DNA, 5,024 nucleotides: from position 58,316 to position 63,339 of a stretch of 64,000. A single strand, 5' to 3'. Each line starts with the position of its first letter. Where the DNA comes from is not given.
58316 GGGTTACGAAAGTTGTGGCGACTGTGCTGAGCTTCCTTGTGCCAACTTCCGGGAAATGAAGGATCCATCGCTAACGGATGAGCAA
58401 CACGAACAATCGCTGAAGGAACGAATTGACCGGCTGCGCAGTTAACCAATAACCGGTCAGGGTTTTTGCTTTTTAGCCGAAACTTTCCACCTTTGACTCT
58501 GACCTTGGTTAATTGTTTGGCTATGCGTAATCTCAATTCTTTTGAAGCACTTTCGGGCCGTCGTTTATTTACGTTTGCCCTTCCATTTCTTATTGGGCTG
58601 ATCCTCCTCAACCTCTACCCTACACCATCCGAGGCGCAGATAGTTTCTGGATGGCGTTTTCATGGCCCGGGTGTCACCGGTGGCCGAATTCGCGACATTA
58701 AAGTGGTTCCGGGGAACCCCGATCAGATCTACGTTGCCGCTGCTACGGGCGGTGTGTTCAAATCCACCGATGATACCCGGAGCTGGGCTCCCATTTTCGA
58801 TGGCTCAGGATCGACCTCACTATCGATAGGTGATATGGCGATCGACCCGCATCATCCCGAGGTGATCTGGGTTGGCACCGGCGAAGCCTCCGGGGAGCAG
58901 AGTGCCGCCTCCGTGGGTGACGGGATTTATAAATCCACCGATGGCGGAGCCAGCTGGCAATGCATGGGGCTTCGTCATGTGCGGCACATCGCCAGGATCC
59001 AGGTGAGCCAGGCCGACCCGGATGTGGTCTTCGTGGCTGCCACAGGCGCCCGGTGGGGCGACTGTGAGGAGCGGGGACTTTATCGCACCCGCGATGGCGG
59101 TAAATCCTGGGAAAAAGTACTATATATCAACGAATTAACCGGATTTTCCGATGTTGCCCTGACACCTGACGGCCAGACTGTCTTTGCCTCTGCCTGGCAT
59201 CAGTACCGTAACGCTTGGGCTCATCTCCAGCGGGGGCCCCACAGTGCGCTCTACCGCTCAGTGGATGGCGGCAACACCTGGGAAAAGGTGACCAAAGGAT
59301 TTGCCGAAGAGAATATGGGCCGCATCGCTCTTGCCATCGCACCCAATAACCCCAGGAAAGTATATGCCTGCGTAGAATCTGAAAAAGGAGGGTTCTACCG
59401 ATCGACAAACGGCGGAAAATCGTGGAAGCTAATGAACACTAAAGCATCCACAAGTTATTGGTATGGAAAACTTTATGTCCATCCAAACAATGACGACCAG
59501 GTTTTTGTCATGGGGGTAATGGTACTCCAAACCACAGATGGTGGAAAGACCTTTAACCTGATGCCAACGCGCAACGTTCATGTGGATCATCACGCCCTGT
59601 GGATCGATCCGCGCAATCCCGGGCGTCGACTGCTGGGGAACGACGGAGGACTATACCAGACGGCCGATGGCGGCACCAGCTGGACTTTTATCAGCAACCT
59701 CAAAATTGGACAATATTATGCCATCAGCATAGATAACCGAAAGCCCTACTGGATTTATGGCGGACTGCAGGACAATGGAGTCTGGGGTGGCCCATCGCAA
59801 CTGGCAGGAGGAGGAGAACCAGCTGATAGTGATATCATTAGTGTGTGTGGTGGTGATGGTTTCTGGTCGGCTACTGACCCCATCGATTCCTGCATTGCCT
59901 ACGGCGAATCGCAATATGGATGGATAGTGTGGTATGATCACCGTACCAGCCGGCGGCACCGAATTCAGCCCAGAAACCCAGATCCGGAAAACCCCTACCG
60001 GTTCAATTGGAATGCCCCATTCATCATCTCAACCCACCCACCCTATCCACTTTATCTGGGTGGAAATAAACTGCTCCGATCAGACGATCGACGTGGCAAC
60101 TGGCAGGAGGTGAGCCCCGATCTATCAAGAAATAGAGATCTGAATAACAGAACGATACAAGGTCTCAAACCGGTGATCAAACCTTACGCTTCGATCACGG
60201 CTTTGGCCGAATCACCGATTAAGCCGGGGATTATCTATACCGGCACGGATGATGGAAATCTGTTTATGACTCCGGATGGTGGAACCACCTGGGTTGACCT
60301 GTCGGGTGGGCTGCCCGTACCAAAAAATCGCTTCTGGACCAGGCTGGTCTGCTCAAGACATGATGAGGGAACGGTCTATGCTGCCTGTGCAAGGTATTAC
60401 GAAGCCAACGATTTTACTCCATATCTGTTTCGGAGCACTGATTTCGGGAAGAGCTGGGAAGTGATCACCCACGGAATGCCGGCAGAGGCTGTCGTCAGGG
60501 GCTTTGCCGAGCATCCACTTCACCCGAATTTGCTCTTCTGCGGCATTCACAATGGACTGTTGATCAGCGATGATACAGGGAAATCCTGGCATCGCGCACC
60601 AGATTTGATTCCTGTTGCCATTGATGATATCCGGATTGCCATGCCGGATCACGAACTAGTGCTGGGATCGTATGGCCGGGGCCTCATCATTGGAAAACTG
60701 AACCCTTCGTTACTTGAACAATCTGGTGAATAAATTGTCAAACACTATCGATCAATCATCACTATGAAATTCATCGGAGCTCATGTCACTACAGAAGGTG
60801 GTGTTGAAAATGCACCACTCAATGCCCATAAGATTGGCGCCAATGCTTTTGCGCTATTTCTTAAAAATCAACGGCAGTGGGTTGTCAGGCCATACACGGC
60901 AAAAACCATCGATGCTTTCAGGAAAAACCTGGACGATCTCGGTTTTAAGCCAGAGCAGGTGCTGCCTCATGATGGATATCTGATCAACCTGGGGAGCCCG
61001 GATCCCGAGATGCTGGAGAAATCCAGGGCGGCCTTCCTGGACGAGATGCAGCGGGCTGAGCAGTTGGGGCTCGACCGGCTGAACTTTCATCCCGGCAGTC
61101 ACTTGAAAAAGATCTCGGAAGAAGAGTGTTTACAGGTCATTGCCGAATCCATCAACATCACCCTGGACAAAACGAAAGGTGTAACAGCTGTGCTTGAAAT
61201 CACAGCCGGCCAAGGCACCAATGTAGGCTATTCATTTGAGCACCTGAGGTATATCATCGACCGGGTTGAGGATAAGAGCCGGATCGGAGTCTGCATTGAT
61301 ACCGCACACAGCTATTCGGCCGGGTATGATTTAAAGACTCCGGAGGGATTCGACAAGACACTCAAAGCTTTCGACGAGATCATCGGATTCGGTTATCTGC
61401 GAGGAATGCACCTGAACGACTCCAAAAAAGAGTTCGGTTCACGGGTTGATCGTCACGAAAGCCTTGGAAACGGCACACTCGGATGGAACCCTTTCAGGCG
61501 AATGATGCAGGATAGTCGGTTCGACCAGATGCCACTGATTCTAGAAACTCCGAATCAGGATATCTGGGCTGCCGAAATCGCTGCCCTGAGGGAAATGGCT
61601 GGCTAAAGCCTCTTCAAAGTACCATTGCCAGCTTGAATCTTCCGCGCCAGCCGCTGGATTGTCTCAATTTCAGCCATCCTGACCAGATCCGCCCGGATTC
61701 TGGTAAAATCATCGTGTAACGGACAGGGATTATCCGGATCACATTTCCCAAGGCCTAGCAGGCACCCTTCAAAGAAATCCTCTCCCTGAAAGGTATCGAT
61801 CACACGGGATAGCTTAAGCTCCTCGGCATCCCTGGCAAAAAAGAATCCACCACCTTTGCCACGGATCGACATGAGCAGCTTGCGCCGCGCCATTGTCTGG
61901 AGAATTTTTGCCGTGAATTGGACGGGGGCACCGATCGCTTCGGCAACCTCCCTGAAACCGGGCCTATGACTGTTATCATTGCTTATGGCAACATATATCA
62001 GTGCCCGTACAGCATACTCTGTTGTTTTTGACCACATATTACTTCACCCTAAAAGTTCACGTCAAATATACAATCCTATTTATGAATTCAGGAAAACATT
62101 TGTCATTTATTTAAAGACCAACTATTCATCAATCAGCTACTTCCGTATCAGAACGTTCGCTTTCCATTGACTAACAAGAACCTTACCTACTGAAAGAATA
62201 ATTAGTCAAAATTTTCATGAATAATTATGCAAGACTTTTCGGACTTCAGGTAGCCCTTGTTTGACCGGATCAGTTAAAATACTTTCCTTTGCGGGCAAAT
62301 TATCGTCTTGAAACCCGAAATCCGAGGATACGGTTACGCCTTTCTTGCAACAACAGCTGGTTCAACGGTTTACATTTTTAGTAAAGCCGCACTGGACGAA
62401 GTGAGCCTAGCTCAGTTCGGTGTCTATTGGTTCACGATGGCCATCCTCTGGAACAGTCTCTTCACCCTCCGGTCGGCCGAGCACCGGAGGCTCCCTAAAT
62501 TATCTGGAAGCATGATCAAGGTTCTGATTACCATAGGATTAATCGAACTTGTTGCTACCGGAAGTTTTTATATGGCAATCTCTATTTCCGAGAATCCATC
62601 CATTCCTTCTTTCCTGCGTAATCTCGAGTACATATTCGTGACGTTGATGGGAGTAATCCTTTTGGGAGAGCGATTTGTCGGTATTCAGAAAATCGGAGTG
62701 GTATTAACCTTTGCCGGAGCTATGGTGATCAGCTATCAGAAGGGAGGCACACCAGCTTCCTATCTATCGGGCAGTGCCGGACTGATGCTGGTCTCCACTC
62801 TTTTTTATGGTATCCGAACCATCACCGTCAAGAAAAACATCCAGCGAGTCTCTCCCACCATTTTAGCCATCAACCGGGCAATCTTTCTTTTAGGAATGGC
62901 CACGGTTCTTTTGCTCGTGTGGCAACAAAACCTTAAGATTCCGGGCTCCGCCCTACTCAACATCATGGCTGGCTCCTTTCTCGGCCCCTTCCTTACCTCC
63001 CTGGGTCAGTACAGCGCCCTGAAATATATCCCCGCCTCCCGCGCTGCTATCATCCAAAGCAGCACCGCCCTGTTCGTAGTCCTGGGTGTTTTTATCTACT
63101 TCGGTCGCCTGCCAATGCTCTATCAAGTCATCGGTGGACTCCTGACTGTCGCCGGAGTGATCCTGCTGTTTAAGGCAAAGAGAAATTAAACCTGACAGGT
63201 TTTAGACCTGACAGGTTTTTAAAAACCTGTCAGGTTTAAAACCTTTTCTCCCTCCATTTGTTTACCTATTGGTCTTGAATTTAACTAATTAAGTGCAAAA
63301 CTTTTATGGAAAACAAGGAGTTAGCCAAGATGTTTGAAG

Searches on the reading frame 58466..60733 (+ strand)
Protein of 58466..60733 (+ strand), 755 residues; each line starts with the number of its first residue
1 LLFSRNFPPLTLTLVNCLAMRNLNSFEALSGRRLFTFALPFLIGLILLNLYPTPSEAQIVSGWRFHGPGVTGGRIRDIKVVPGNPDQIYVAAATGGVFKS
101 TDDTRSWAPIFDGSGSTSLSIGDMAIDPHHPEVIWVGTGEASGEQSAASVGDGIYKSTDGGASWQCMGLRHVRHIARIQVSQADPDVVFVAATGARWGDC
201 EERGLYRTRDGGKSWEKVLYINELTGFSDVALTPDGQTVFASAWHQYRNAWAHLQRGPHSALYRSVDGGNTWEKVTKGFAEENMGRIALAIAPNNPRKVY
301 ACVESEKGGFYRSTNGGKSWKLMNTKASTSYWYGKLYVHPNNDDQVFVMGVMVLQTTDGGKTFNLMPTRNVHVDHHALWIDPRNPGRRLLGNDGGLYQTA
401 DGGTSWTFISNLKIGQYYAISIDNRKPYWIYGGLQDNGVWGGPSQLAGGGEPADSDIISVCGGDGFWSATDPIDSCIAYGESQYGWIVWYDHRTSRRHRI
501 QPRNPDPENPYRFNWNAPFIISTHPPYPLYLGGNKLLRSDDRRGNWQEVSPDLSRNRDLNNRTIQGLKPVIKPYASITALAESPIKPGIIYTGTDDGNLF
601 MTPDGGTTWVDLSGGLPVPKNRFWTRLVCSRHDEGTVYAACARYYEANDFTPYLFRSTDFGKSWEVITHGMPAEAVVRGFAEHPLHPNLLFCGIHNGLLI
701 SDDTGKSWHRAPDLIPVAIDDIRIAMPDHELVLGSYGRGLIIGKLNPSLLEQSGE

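Call 17: search_protein_families(library=pfam, proteins=[window:58466-60733:+], max_evalue=0.00001)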
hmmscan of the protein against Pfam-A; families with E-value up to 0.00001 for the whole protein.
window:58466-60733:+ (755 aa): 3 families
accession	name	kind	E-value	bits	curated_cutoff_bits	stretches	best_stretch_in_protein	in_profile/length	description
PF15902.12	Sortilin-Vps10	-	9.7e-32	110.7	33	1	261-369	2-115/446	Sortilin, neurotensin receptor 3,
PF14870.12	PSII_BNR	-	1.3e-13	51.3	27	0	308-420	38-151/303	Photosynthesis system II assembly factor YCF48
PF02012.26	BNR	-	2.9e-12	45.1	27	0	311-322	1-12/12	BNR/Asp-box repeat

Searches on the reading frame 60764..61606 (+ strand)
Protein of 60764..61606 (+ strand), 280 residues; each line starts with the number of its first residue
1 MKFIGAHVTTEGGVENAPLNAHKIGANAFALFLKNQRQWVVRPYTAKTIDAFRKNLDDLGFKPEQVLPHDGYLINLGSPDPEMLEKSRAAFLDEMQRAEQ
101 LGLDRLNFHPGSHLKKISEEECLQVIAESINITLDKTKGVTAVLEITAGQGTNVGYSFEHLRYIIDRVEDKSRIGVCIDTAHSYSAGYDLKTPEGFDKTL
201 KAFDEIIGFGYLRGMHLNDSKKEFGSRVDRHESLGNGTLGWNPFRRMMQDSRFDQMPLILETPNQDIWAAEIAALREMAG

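Call 17: search_protein_families(library=pfam, proteins=[window:60764-61606:+], max_evalue=0.00001)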
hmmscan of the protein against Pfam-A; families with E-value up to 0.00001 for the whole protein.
window:60764-61606:+ (280 aa): 1 family
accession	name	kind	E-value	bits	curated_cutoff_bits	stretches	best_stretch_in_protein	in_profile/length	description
PF01261.30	AP_endonuc_2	-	6.5e-65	219.7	31.1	1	20-277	3-248/249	Xylose isomerase-like TIM barrel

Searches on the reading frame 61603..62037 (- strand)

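Call 60: search_protein_families(library=pfam, proteins=[window:61603-62037:-], max_evalue=0.001)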
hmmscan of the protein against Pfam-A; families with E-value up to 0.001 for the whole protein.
window:61603-62037:- (144 aa): 1 family
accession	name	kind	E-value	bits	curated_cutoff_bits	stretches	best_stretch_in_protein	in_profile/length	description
PF02082.26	Rrf2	-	1.5e-18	67.6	30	1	3-131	2-130/132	Iron-dependent Transcriptional regulator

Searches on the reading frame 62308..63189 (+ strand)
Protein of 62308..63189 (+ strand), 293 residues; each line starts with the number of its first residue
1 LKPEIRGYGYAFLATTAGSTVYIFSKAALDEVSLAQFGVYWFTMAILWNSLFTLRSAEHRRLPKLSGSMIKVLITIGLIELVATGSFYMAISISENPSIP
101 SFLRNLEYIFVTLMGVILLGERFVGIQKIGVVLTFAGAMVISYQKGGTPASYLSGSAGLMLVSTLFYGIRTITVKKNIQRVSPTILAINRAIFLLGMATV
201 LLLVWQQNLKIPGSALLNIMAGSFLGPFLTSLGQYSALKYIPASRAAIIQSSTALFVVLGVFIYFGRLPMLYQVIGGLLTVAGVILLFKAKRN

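Call 60: search_protein_families(library=pfam, proteins=[window:62308-63189:+], max_evalue=0.001)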
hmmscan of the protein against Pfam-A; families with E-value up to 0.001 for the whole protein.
window:62308-63189:+ (293 aa): 1 family
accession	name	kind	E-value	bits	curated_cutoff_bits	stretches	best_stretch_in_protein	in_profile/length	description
PF00892.27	EamA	-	8.1e-25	88.1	28.2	2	159-288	6-134/135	EamA-like transporter family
